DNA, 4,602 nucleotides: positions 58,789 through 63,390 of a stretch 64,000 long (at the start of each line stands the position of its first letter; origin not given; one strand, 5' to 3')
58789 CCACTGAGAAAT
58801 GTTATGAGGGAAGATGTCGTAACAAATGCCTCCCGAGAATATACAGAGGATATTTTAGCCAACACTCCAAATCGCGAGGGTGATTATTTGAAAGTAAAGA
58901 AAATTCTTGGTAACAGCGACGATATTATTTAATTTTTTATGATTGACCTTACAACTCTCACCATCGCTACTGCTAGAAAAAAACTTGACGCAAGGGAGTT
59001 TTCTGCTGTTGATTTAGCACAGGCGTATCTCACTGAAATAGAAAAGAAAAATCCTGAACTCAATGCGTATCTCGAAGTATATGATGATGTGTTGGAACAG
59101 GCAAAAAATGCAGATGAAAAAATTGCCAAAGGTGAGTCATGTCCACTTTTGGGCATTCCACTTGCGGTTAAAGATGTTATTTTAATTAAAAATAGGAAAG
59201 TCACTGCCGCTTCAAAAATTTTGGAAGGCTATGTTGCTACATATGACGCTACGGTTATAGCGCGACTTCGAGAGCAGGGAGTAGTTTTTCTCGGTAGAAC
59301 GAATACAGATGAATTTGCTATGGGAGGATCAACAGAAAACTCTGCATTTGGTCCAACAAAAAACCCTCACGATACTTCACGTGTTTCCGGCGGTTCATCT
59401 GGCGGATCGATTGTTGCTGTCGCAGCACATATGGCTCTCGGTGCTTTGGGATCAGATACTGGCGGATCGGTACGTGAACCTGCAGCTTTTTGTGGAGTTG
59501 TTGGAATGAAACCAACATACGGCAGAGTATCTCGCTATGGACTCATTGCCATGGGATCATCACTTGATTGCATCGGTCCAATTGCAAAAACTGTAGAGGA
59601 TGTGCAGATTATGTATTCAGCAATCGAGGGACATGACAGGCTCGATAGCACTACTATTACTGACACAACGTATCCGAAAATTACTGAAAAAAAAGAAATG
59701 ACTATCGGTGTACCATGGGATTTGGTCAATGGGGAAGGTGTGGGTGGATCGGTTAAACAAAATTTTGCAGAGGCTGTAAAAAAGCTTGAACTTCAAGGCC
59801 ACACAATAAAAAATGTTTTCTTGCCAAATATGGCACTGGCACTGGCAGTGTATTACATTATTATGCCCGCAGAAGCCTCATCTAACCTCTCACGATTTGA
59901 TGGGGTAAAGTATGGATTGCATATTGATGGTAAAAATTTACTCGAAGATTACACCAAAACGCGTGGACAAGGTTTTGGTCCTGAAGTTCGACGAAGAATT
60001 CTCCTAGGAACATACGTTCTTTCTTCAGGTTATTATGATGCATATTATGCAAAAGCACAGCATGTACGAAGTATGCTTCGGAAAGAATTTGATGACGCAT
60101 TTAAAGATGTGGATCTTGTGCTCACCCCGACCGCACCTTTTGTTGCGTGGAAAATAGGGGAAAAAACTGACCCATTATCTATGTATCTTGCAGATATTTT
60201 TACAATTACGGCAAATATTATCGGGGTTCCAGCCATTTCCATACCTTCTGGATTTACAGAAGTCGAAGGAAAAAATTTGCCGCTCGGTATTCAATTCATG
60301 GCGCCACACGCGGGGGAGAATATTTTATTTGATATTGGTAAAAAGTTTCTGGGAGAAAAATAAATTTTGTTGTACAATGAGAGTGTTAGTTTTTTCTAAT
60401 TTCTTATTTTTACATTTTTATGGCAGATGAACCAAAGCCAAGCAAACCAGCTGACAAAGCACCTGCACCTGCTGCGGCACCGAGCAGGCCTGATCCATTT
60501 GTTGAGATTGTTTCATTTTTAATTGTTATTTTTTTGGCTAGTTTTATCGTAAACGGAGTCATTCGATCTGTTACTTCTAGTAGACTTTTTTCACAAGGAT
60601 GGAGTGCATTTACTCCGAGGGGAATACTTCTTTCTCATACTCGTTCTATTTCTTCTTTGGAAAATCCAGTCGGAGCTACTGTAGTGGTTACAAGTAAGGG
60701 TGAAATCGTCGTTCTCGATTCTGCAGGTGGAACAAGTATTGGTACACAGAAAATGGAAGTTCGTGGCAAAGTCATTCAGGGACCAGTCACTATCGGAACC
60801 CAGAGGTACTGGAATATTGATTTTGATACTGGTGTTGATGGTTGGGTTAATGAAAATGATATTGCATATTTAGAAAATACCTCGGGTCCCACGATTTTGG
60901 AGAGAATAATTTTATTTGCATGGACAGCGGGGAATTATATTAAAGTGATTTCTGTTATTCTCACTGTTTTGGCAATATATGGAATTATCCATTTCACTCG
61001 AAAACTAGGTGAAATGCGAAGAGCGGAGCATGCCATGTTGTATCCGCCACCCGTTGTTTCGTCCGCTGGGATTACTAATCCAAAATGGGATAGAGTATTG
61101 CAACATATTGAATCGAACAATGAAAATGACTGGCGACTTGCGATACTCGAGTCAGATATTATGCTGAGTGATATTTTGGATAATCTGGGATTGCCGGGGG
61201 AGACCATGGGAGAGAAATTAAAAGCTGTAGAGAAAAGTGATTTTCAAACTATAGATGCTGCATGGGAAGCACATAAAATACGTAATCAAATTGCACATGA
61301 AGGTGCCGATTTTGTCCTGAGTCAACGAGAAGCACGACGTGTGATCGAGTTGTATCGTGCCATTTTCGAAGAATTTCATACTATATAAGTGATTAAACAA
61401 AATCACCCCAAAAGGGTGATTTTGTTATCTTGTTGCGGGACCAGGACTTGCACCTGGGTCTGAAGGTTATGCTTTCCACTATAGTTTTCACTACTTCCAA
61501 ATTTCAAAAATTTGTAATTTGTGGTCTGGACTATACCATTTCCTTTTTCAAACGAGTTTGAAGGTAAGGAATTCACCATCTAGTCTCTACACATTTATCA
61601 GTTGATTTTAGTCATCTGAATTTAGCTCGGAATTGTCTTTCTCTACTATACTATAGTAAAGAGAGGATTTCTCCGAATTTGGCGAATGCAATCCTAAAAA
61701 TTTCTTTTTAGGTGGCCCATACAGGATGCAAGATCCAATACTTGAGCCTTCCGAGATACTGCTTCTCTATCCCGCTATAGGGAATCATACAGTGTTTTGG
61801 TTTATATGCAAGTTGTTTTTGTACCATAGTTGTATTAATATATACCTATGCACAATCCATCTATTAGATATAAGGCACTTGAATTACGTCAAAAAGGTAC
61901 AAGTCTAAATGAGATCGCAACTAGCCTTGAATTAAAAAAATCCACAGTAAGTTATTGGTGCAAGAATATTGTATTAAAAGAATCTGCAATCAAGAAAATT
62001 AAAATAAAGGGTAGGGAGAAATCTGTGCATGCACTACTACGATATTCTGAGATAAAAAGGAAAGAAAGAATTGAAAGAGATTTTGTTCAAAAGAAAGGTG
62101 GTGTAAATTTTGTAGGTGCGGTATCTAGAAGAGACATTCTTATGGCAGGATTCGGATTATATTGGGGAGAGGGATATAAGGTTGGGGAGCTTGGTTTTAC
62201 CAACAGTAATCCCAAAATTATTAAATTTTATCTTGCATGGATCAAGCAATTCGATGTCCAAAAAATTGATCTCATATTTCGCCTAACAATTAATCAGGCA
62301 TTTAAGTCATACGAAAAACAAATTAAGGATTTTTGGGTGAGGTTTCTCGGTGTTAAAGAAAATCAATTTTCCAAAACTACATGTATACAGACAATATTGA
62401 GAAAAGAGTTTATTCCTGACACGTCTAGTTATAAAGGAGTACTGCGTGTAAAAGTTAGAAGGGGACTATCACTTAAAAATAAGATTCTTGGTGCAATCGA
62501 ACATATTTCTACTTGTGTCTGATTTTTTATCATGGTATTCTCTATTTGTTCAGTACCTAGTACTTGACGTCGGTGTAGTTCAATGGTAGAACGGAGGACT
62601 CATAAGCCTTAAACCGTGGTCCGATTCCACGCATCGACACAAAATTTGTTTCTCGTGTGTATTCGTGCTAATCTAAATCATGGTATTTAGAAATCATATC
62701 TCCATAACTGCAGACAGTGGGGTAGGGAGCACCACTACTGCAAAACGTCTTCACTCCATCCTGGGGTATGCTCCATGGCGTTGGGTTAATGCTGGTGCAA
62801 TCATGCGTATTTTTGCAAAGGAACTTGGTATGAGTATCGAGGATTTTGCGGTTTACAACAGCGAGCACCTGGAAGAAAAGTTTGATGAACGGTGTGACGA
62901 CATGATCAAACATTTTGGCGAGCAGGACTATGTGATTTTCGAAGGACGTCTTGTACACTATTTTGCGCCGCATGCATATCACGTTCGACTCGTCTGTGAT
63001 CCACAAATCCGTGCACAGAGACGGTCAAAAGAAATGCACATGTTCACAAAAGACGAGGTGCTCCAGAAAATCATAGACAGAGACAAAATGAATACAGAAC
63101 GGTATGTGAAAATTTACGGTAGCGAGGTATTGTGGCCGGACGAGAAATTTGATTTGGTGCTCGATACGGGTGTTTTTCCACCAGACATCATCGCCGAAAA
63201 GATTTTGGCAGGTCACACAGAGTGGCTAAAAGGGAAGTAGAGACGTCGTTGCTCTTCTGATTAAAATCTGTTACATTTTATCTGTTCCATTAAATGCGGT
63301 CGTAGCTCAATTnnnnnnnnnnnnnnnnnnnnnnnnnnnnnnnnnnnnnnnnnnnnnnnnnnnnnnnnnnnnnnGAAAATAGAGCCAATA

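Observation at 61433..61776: Group I intron (Azoarcus-like core) splitting the anticodon loop of an initiator-like tRNA(CAU)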

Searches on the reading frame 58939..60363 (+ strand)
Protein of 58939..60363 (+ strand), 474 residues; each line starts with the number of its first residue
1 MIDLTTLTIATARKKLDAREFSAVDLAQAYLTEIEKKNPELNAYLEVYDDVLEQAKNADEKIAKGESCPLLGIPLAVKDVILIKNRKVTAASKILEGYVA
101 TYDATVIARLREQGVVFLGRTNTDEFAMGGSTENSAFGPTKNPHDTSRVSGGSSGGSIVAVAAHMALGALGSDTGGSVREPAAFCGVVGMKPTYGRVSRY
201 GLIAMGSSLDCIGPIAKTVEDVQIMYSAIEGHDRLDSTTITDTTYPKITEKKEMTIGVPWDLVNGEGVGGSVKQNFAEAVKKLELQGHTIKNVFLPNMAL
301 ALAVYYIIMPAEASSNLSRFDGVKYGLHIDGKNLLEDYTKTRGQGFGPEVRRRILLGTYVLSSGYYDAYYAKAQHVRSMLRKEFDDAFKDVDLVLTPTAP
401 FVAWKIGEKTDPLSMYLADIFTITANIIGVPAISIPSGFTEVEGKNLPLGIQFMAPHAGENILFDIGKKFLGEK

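Call 8: search_protein_families(library=pfam, proteins=[window:58939-60363:+], max_evalue=0.1)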
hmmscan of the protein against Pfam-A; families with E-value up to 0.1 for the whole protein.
window:58939-60363:+ (474 aa): 1 family
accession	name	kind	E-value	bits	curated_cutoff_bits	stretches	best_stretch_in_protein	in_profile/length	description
PF01425.27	Amidase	-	5e-143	477.8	27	1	26-462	2-443/445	Amidase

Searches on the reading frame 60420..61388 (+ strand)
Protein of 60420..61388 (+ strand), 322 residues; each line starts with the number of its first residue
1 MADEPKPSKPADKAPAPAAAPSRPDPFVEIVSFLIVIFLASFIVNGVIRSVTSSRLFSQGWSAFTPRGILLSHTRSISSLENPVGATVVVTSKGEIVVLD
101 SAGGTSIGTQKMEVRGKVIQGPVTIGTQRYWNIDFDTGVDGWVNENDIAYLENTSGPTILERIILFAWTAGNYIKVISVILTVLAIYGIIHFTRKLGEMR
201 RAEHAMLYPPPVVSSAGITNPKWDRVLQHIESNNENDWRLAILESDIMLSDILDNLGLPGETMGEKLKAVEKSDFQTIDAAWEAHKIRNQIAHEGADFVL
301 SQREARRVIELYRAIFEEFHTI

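Call 8: search_protein_families(library=pfam, proteins=[window:60420-61388:+], max_evalue=0.1)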
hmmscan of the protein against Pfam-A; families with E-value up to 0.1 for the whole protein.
window:60420-61388:+ (322 aa): 1 family
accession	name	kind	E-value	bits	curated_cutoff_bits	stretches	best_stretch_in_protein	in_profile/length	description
PF20082.4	DUF6476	-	0.024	15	24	0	35-107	12-85/91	Family of unknown function (DUF6476)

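Call 9: search_protein_families(library=ncbifam, proteins=[window:60420-61388:+], max_evalue=0.1)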
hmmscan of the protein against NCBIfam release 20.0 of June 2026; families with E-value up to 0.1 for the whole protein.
window:60420-61388:+ (322 aa): 0 families

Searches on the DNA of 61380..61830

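Call 4: search_rna_families(source=window, start=61380, end=61830, threshold=evalue, max_evalue=1, show_alignments=3)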
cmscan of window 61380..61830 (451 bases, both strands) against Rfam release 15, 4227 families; matches with E-value up to 1: 3.
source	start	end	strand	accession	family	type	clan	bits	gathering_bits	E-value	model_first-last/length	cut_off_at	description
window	61505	61735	-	RF00028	Intron_gpI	Intron;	-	64.4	50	3.3e-16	1-253/253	no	Group I catalytic intron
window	61627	61674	-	RF03865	mir-7637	Gene; miRNA;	-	20.7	88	0.18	1-68/68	no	mir-7637 microRNA precursor family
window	61380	61528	+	RF04128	MIR8562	Gene; miRNA;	-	20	211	0.19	85-242/242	5'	MIR8562 microRNA precursor family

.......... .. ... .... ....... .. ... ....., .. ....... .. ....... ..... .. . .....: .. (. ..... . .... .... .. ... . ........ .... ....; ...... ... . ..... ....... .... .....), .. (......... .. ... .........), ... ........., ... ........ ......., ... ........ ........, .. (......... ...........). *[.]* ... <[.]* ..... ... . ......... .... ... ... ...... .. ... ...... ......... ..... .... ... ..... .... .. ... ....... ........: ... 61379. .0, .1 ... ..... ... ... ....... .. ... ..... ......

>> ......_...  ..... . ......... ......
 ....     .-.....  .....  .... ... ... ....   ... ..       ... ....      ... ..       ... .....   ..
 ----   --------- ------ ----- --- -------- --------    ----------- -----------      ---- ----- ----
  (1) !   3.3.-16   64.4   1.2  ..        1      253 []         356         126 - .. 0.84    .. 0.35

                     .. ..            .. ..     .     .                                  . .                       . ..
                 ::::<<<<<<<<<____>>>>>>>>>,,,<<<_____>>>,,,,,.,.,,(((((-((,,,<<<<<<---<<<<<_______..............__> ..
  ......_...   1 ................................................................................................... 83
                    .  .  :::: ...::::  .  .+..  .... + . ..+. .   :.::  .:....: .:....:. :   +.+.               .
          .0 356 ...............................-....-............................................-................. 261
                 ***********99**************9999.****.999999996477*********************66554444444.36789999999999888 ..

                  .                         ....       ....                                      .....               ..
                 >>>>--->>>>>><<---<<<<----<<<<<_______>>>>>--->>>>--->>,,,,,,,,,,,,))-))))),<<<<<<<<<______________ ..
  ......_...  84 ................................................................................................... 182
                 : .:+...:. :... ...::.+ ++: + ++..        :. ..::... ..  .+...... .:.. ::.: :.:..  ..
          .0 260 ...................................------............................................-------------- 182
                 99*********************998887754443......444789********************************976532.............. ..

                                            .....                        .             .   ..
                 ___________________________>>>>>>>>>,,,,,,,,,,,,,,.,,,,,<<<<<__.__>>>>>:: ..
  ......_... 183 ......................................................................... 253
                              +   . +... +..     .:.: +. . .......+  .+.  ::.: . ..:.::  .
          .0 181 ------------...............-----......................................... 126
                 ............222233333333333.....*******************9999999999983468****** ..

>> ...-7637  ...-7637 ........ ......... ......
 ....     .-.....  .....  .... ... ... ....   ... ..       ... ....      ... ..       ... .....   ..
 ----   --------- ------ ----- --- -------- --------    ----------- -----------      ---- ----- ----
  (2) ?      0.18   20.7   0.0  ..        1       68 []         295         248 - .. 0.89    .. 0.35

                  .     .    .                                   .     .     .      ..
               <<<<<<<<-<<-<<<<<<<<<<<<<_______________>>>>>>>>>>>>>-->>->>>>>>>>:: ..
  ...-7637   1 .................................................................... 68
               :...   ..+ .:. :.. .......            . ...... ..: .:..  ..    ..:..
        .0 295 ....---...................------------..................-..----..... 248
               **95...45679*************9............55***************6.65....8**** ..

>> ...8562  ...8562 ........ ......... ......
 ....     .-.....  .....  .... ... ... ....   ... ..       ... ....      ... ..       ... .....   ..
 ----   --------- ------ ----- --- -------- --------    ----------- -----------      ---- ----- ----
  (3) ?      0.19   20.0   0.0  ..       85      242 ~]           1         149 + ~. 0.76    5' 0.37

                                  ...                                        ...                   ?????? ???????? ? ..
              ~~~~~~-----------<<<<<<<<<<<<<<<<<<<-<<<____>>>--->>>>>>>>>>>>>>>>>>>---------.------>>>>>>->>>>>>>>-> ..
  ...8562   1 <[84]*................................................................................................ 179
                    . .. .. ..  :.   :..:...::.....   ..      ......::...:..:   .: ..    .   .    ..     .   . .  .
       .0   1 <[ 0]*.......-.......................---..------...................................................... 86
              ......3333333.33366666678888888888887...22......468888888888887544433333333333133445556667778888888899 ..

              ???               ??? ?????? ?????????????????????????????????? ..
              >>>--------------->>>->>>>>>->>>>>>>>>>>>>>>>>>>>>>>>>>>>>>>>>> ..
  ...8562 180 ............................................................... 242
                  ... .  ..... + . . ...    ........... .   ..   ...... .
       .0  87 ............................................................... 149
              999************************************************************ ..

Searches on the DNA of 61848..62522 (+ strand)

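Call 17: search_rna_families(sources=[L001, L002, L003, L004, L006], threshold=gathering)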
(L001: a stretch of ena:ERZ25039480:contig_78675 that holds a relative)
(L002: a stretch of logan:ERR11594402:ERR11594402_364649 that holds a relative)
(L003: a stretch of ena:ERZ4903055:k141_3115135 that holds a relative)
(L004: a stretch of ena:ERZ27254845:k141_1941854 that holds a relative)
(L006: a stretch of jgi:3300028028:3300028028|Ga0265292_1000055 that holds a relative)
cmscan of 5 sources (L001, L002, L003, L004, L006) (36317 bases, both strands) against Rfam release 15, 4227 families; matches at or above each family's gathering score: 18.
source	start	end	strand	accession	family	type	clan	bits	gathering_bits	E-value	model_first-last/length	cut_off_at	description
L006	3675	3904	-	RF00028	Intron_gpI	Intron;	-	70.7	50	3.7e-16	1-253/253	no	Group I catalytic intron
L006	5093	5165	+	RF00005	tRNA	Gene; tRNA;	CL00001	68.7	29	4e-13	1-71/71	no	tRNA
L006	4897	4970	+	RF00005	tRNA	Gene; tRNA;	CL00001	68.4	29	4.9e-13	1-71/71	no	tRNA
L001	4807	4881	+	RF00005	tRNA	Gene; tRNA;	CL00001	68.2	29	5.4e-13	1-71/71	no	tRNA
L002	2229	2303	+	RF00005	tRNA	Gene; tRNA;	CL00001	68.2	29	5.4e-13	1-71/71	no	tRNA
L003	8097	8168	+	RF00005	tRNA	Gene; tRNA;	CL00001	68.2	29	5.5e-13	1-71/71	no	tRNA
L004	7138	7209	+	RF00005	tRNA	Gene; tRNA;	CL00001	68.2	29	5.5e-13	1-71/71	no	tRNA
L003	4720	4792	+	RF00005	tRNA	Gene; tRNA;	CL00001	67.8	29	7.2e-13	1-71/71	no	tRNA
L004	3761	3833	+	RF00005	tRNA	Gene; tRNA;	CL00001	67.8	29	7.2e-13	1-71/71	no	tRNA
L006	5179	5249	+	RF00005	tRNA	Gene; tRNA;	CL00001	66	29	2.2e-12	1-71/71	no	tRNA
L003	3674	3903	-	RF00028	Intron_gpI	Intron;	-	60.8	50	3.4e-13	1-253/253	no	Group I catalytic intron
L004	2715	2944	-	RF00028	Intron_gpI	Intron;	-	60.8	50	3.4e-13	1-253/253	no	Group I catalytic intron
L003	8172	8244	+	RF00005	tRNA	Gene; tRNA;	CL00001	60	29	1e-10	1-71/71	no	tRNA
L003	4901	4972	+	RF00005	tRNA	Gene; tRNA;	CL00001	57.7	29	4.4e-10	1-71/71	no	tRNA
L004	3942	4013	+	RF00005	tRNA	Gene; tRNA;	CL00001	57.7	29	4.4e-10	1-71/71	no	tRNA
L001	3639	3848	-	RF00028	Intron_gpI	Intron;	-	55.2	50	1.6e-11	1-253/253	no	Group I catalytic intron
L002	1061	1270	-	RF00028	Intron_gpI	Intron;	-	55.2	50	1.6e-11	1-253/253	no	Group I catalytic intron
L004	7213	7283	+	RF00005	tRNA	Gene; tRNA;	CL00001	52.8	29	9.6e-09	1-69/71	3'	tRNA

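Call 70: search_rna_families(sources=[L237, L238, L239, L240, L241], threshold=gathering)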
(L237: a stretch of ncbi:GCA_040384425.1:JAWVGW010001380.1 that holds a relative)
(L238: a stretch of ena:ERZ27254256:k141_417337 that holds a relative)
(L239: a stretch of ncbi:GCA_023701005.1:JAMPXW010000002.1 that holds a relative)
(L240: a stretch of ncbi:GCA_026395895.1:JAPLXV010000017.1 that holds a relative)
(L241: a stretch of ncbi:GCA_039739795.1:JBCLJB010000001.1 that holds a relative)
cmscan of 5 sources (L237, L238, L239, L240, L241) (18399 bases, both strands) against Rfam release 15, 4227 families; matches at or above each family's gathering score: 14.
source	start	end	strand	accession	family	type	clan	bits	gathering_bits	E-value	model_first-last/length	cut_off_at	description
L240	1191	1404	-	RF00028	Intron_gpI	Intron;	-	78.6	50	7.9e-19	1-253/253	no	Group I catalytic intron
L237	1165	1403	-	RF00028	Intron_gpI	Intron;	-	76.2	50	4.1e-18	1-253/253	no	Group I catalytic intron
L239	1180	1403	-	RF00028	Intron_gpI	Intron;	-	75.2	50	8.4e-18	1-253/253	no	Group I catalytic intron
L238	1183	1404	-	RF00028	Intron_gpI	Intron;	-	71.9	50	7.9e-17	1-253/253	no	Group I catalytic intron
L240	2401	2474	+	RF00005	tRNA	Gene; tRNA;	CL00001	70.3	29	7.5e-14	1-71/71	no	tRNA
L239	2349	2422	+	RF00005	tRNA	Gene; tRNA;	CL00001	69.5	29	1.3e-13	1-71/71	no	tRNA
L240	2220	2290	+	RF00005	tRNA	Gene; tRNA;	CL00001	68.3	29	2.6e-13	1-71/71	no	tRNA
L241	2289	2361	+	RF00005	tRNA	Gene; tRNA;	CL00001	68.2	29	2.8e-13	1-71/71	no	tRNA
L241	3095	3166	+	RF00005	tRNA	Gene; tRNA;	CL00001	64.4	29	3.2e-12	1-71/71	no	tRNA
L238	2340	2413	+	RF00005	tRNA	Gene; tRNA;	CL00001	63.9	29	4.3e-12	1-71/71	no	tRNA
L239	2220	2293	+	RF00005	tRNA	Gene; tRNA;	CL00001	63.1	29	7.3e-12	1-71/71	no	tRNA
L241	1195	1402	-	RF00028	Intron_gpI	Intron;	-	62.5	50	5.1e-14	1-253/253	no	Group I catalytic intron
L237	2917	2990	+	RF00005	tRNA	Gene; tRNA;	CL00001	59.6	29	6.6e-11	1-71/71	no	tRNA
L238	2220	2293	+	RF00005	tRNA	Gene; tRNA;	CL00001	59.4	29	7.5e-11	1-71/71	no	tRNA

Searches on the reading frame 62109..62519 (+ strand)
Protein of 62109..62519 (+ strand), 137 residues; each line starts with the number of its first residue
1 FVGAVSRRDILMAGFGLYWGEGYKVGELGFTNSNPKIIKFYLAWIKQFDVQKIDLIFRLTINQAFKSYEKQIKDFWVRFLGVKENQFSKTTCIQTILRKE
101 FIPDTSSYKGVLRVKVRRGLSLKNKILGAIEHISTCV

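Call 108: predict_structure(alignment_id=A4)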
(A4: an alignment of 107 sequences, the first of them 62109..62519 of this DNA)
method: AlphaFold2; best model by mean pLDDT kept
length: 137 residues; sequences in the alignment: 107
mean_pLDDT: 95.4   pTM: 0.87
mean pLDDT of the five models: 95.4, 95.3, 95.2, 95.2, 94.9
residues with pLDDT >= 90: 121; 70-90: 13; 50-70: 3; < 50: 0
segments of 3 or more residues with pLDDT < 50: none
pLDDT, mean of each block of 10 residues (from residue 1): 89 98 97 98 98 98 96 98 98 90 82 98 98 96
secondary structure, 60 per line:
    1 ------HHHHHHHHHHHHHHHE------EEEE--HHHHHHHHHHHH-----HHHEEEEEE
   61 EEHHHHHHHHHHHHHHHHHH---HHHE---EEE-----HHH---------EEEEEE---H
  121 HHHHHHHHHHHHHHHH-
elements in order: H7-21 E29-32 H35-46 E55-62 H63-80 E91-93 E111-116 H120-136

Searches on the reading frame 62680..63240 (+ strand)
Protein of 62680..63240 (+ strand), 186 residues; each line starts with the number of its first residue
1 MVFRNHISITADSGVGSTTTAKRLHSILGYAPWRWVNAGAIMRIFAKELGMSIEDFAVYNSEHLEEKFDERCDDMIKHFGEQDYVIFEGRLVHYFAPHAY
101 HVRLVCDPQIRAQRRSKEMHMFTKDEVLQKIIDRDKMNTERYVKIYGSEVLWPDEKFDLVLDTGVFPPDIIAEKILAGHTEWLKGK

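Call 8: search_protein_families(library=pfam, proteins=[window:62680-63240:+], max_evalue=0.1)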
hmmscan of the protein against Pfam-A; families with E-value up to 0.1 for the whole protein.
window:62680-63240:+ (186 aa): 5 families
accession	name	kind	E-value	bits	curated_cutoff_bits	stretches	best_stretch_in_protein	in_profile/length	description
PF13189.12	Cytidylate_kin2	-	2.9e-14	54.1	28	1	6-163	1-174/176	Cytidylate kinase-like family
PF13238.12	AAA_18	-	2.2e-10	41.5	29.4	1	7-118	1-111/128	AAA domain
PF02224.24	Cytidylate_kin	-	4.4e-07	30.3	26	1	69-144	99-180/211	Cytidylate kinase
PF13207.12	AAA_17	-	0.003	18.3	27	1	13-92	4-81/136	AAA domain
PF00485.24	PRK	-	0.0037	17.6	22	1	7-34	2-29/196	Phosphoribulokinase / Uridine kinase family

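Call 9: search_protein_families(library=ncbifam, proteins=[window:62680-63240:+], max_evalue=0.1)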
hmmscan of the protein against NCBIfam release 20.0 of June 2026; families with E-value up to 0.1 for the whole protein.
window:62680-63240:+ (186 aa): 4 families
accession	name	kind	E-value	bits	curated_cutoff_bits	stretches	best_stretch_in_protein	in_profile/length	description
TIGR02173.1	cyt_kin_arch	equivalog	3.3e-16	59.8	102.1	1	7-173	3-162/169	(d)CMP kinase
TIGR00017.1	cmk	equivalog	2.1e-06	27.6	135.55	1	77-143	115-187/217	(d)CMP kinase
NF003012.0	PRK03839.1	equivalog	1.8e-05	24.8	152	1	6-128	2-108/180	putative kinase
NF007071.0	PRK09518.1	equivalog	0.0008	18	953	0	84-139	135-192/706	bifunctional cytidylate kinase/GTPase Der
